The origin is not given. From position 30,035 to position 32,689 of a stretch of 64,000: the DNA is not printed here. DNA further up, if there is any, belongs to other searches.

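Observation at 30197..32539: Fused E1-YcaO heterocyclase with no cognate FMN dehydrogenase nearby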

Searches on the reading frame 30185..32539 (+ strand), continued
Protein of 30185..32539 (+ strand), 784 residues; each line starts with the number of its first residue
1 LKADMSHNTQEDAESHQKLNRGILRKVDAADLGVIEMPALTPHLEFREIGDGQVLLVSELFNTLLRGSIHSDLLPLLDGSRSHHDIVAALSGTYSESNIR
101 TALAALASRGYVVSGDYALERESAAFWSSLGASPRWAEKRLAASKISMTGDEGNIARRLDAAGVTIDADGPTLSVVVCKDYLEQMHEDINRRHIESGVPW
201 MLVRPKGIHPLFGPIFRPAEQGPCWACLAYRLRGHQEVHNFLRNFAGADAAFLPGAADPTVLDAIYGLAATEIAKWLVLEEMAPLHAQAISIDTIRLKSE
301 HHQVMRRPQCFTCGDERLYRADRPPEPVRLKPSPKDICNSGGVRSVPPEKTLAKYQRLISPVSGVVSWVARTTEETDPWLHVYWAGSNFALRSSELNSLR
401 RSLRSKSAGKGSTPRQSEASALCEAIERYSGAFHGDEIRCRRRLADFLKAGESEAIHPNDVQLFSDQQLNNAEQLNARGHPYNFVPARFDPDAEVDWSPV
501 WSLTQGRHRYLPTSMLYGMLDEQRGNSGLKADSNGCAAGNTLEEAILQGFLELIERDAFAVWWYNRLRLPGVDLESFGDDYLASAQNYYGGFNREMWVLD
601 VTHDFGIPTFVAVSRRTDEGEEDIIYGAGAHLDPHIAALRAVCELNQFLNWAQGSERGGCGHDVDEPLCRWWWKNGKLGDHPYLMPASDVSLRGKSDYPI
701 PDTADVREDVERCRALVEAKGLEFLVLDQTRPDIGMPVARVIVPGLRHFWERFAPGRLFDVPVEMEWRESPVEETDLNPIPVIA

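Call 39: get_annotated_region(hit=H6, flank=6000)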
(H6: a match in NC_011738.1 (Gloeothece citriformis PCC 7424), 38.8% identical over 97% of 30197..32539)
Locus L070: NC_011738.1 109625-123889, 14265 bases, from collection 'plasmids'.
description: Gloeothece citriformis PCC 7424 plasmid pP742401, complete sequence
organism: Gloeothece citriformis PCC 7424 (NCBI taxid 65393)
taxonomy: Bacteria; Cyanobacteriota; Cyanophyceae; Chroococcales; Aphanothecaceae; Gloeothece; Gloeothece citriformis; Gloeothece citriformis PCC 7424
host: -; source: -; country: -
typing (MOB-suite, as given by PLSDB): non-mobilizable; replicon rep_cluster_1573; mating-pair formation MPF_T
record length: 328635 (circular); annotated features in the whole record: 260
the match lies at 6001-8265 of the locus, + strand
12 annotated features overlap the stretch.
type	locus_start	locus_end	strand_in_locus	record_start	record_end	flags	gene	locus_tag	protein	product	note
CDS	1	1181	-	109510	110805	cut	-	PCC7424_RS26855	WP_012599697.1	HEAT repeat domain-containing protein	-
CDS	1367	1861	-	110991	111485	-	-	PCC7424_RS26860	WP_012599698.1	bleomycin hydrolase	-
CDS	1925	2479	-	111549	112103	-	-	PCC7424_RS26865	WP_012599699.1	bleomycin hydrolase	-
CDS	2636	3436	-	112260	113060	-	-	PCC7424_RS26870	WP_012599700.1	pentapeptide repeat-containing protein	-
CDS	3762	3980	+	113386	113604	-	-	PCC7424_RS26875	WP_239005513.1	type II toxin-antitoxin system HicA family toxin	-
CDS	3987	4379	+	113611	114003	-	-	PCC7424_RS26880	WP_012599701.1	type II toxin-antitoxin system HicB family antitoxin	-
CDS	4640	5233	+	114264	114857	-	-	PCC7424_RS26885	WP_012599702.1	phycobiliprotein lyase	-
CDS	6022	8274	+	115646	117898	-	-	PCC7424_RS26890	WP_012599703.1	TOMM precursor leader peptide-binding protein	-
CDS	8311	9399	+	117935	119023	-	-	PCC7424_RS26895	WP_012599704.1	amidohydrolase family protein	-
CDS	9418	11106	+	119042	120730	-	-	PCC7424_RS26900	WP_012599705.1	hypothetical protein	-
CDS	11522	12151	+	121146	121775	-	-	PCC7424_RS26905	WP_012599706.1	hypothetical protein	-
CDS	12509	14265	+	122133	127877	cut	-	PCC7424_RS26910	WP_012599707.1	AAA family ATPase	-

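Call 40: get_annotated_region(hit=H2, flank=6000)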
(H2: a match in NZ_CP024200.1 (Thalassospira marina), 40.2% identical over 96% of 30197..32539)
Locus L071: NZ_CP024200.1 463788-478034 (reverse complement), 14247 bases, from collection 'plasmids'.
description: Thalassospira marina strain CSC3H3 plasmid pCSC3H3, complete sequence
organism: Thalassospira marina (NCBI taxid 2048283)
taxonomy: Bacteria; Pseudomonadota; Alphaproteobacteria; Rhodospirillales; Thalassospiraceae; Thalassospira; Thalassospira marina
host: -; source: -; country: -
typing (MOB-suite, as given by PLSDB): non-mobilizable
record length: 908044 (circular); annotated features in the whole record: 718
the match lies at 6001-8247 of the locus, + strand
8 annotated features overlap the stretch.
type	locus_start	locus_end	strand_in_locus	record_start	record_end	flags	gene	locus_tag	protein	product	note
CDS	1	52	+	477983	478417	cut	-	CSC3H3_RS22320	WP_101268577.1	universal stress protein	-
CDS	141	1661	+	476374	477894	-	-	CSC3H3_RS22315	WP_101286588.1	alanine/glycine:cation symporter family protein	GO:0006865 - amino acid transport [Evidence IEA]; GO:0006814 - sodium ion transport [Evidence IEA]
CDS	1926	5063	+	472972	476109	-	lanM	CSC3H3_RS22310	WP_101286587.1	type 2 lanthipeptide synthetase LanM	GO:0018193 - peptidyl-amino acid modification [Evidence IEA]; GO:0009403 - toxin biosynthetic process [Evidence IEA]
CDS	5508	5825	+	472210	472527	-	-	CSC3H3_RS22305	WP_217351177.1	thiocillin family RiPP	-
CDS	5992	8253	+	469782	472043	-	-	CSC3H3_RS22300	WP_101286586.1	TOMM precursor leader peptide-binding protein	-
CDS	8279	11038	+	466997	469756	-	-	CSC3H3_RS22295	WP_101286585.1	cytochrome P450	-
CDS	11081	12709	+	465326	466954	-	-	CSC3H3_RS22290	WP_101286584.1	S53 family peptidase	GO:0006508 - proteolysis [Evidence IEA]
CDS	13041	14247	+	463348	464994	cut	-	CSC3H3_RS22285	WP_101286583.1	U32 family peptidase C-terminal domain-containing protein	-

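Call 41: get_annotated_region(hit=H3, flank=6000)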
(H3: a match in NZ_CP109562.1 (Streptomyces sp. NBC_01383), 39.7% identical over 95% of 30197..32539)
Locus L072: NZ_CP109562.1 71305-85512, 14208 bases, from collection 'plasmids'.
description: Streptomyces sp. NBC_01383 plasmid unnamed1, complete sequence
organism: Streptomyces sp. NBC_01383 (NCBI taxid 2903846)
taxonomy: Bacteria; Actinomycetota; Actinomycetes; Kitasatosporales; Streptomycetaceae; Streptomyces; Streptomyces sp. NBC 01383
host: -; source: -; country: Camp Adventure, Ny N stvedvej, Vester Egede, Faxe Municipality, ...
typing (MOB-suite, as given by PLSDB): non-mobilizable; replicon rep_cluster_1910
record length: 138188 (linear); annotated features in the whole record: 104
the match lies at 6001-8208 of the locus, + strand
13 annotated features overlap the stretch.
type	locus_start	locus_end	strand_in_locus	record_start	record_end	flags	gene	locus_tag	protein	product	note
CDS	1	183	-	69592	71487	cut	-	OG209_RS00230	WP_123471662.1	AfsR/SARP family transcriptional regulator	-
CDS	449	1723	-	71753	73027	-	-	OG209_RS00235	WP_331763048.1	nucleotide disphospho-sugar-binding domain-containing protein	-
CDS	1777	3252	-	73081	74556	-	-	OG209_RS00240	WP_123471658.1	MFS transporter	-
CDS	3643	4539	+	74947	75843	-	rfbA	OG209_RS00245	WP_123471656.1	glucose-1-phosphate thymidylyltransferase RfbA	GO:0019305 - dTDP-rhamnose biosynthetic process [Evidence IEA]; GO:0009243 - O antigen biosynthetic process [Evidence ...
CDS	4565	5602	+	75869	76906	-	rfbB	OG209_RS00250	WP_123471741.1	dTDP-glucose 4,6-dehydratase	GO:0019305 - dTDP-rhamnose biosynthetic process [Evidence IEA]; GO:0009243 - O antigen biosynthetic process [Evidence ...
CDS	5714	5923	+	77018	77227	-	-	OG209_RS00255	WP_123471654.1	hypothetical protein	-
CDS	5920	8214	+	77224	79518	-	-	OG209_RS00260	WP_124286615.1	TOMM precursor leader peptide-binding protein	-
CDS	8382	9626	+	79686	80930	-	-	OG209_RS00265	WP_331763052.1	histidine kinase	GO:0000160 - phosphorelay signal transduction system [Evidence IEA]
CDS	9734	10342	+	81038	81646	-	-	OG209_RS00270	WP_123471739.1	response regulator transcription factor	GO:0000160 - phosphorelay signal transduction system [Evidence IEA]; GO:0006355 - regulation of DNA-templated ...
CDS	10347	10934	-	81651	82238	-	-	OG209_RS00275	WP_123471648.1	hypothetical protein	-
CDS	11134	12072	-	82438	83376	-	-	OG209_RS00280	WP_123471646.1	alpha/beta fold hydrolase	-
CDS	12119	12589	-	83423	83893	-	-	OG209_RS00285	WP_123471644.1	hypothetical protein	-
CDS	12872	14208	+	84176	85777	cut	-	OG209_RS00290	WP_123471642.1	AMP-binding protein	-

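Call 42: get_annotated_region(hit=H15, flank=6000)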
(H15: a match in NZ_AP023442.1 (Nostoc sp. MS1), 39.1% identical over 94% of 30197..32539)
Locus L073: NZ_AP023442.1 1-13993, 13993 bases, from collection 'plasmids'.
description: Nostoc sp. MS1 plasmid pNSMS101, complete sequence
organism: Nostoc sp. MS1 (NCBI taxid 2764711)
taxonomy: Bacteria; Cyanobacteriota; Cyanophyceae; Nostocales; Nostocaceae; Nostoc; Nostoc sp. MS1
host: -; source: -; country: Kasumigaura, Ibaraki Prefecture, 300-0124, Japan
typing (MOB-suite, as given by PLSDB): non-mobilizable; replicon rep_cluster_38
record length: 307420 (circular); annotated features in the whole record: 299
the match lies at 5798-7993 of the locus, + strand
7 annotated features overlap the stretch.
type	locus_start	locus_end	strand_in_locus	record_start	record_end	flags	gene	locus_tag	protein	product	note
CDS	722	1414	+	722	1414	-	-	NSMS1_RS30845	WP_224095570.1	tetratricopeptide repeat protein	-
CDS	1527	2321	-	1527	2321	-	-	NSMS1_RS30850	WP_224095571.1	GH25 family lysozyme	GO:0016998 - cell wall macromolecule catabolic process [Evidence IEA]; GO:0009253 - peptidoglycan catabolic process ...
CDS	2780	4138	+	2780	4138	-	-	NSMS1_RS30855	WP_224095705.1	AAA-like domain-containing protein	-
CDS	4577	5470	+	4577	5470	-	-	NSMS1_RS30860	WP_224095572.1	hypothetical protein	-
CDS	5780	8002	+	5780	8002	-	-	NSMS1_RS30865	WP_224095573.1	TOMM precursor leader peptide-binding protein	-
CDS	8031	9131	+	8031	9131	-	-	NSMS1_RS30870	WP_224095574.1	amidohydrolase family protein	-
CDS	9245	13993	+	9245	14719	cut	-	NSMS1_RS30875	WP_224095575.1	ATP-binding sensor histidine kinase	-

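Call 59: search_protein_families(library=pfam, proteins=[L009:6001-7407:-, L009:4415-6418:-, L009:2593-3810:-, L009:1402-2565:+, L030:8661-9980:+, L016:13450-14010:+, L002:15160-16434:+, L009:24-593:+], max_evalue=0.001)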
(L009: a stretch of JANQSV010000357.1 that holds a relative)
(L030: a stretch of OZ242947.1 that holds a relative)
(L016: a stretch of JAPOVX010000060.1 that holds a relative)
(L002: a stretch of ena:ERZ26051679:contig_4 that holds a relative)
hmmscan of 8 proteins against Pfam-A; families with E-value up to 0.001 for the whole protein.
L009:6001-7407:- (468 aa): 2 families
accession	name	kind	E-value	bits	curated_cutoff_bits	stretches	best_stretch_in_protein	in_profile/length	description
PF00881.29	Nitroreductase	-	6.4e-16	59.4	23.5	1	259-449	2-162/167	Nitroreductase family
PF22767.2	ThcOx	-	1e-11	46.2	27.7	1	183-211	81-109/110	Cyanobactin oxidase ThcOx,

L009:4415-6418:- (667 aa): 2 families
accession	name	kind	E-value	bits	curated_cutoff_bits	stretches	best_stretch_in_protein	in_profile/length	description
PF04820.20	Trp_halogenase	-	1.3e-175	585.2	21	1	155-624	2-457/458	Tryptophan halogenase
PF13454.12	NAD_binding_9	-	0.00022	21.7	21.8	0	156-196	1-40/155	FAD-NAD(P)-binding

L009:2593-3810:- (405 aa): 2 families
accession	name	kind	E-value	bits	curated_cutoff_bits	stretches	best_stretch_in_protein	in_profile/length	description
PF13635.12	DUF4143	-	2e-45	154.9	28.1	1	195-355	1-160/160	Domain of unknown function (DUF4143)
PF13173.12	AAA_14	-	6.7e-25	88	27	1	17-133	2-128/129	AAA domain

L009:1402-2565:+ (387 aa): 0 families

L030:8661-9980:+ (440 aa): 2 families
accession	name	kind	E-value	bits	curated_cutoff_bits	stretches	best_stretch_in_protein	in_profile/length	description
PF02979.21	NHase_alpha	-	1.8e-06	27.9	27.2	1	25-77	114-165/184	Nitrile hydratase, alpha chain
PF13243.12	SQHop_cyclase_C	-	3.5e-05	23.4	26.1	0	359-399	247-287/319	Squalene-hopene cyclase C-terminal domain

L016:13450-14010:+ (187 aa): 0 families

L002:15160-16434:+ (424 aa): 1 family
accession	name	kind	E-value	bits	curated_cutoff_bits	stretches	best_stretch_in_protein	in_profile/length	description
PF04820.20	Trp_halogenase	-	4.4e-46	158.1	21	2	106-369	147-407/458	Tryptophan halogenase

L009:24-593:+ (189 aa): 0 families

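Call 75: search_protein_families(library=ncbifam, proteins=[L007:6036-7439:+, L030:8661-9980:+, L009:6001-7407:-], max_evalue=0.00001)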
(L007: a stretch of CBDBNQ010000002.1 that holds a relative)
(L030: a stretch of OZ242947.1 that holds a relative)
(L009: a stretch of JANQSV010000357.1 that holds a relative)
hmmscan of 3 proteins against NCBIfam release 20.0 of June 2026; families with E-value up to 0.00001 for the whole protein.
L007:6036-7439:+ (468 aa): 27 families (the best 25 are shown)
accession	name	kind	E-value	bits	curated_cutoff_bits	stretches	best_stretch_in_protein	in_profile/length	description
NF005560.0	PRK07233.1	equivalog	3.9e-26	91.9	252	1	13-460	2-428/435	hypothetical protein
TIGR00562.1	proto_IX_ox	equivalog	1.8e-25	89.5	97.85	2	11-190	2-164/470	protoporphyrinogen oxidase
TIGR03467.1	HpnE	equivalog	2.5e-25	89.7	283.05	1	14-453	1-425/430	hydroxysqualene dehydroxylase HpnE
NF008845.0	PRK11883.1-5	equivalog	4.9e-25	87.8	560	2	10-188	3-173/468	protoporphyrinogen oxidase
NF045637.1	carotdesatCrtDProt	equivalog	4e-17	61.9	580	1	14-67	1-54/485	1-hydroxycarotenoid 3,4-desaturase CrtD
NF008841.0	PRK11883.1-1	equivalog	2e-16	60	517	1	11-104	3-100/453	protoporphyrinogen oxidase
NF005548.0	PRK07208.1-4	equivalog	2e-12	46.5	389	1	11-103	3-95/488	hypothetical protein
TIGR02734.1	crtI_fam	subfamily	5e-12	45.3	238.1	1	14-67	1-54/504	phytoene desaturase family protein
NF058655.1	CrtID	equivalog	1.8e-10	40.3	640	1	14-67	1-54/478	bifunctional phytoene desaturase/3,4-desaturase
NF005545.0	PRK07208.1-1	equivalog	7.6e-10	37.8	451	1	8-126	4-126/504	hypothetical protein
NF042421.1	hydcarot_desat_CrtD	equivalog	3.2e-09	35.8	500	1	13-68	3-58/487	1-hydroxycarotenoid 3,4-desaturase CrtD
NF009409.0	PRK12770.1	subfamily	6.6e-09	35.3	343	1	8-49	15-56/360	putative glutamate synthase subunit beta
NF008843.0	PRK11883.1-3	equivalog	9.5e-09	34.8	406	1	12-69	2-61/424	protoporphyrinogen oxidase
NF009410.0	PRK12771.1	subfamily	1.5e-08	33.7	516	1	11-49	138-176/566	NAD(P)-binding protein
NF005547.0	PRK07208.1-3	equivalog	7.8e-08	31.5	380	1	9-80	2-73/465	hypothetical protein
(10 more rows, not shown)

L030:8661-9980:+ (440 aa): 1 family
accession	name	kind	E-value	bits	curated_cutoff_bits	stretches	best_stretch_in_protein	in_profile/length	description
TIGR03793.1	leader_NHLP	domain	2.3e-13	49.8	50.9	1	17-76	8-68/77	NHLP leader peptide family RiPP precursor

L009:6001-7407:- (468 aa): 2 families
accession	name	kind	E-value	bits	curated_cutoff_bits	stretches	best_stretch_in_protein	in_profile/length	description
TIGR03605.1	antibiot_sagB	domain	3e-46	157.1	78.4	1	276-453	3-172/173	SagB family peptide dehydrogenase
TIGR04511.1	SagB_rel_DH_2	exception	1.9e-32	112.8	240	1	245-447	165-361/380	putative peptide maturation dehydrogenase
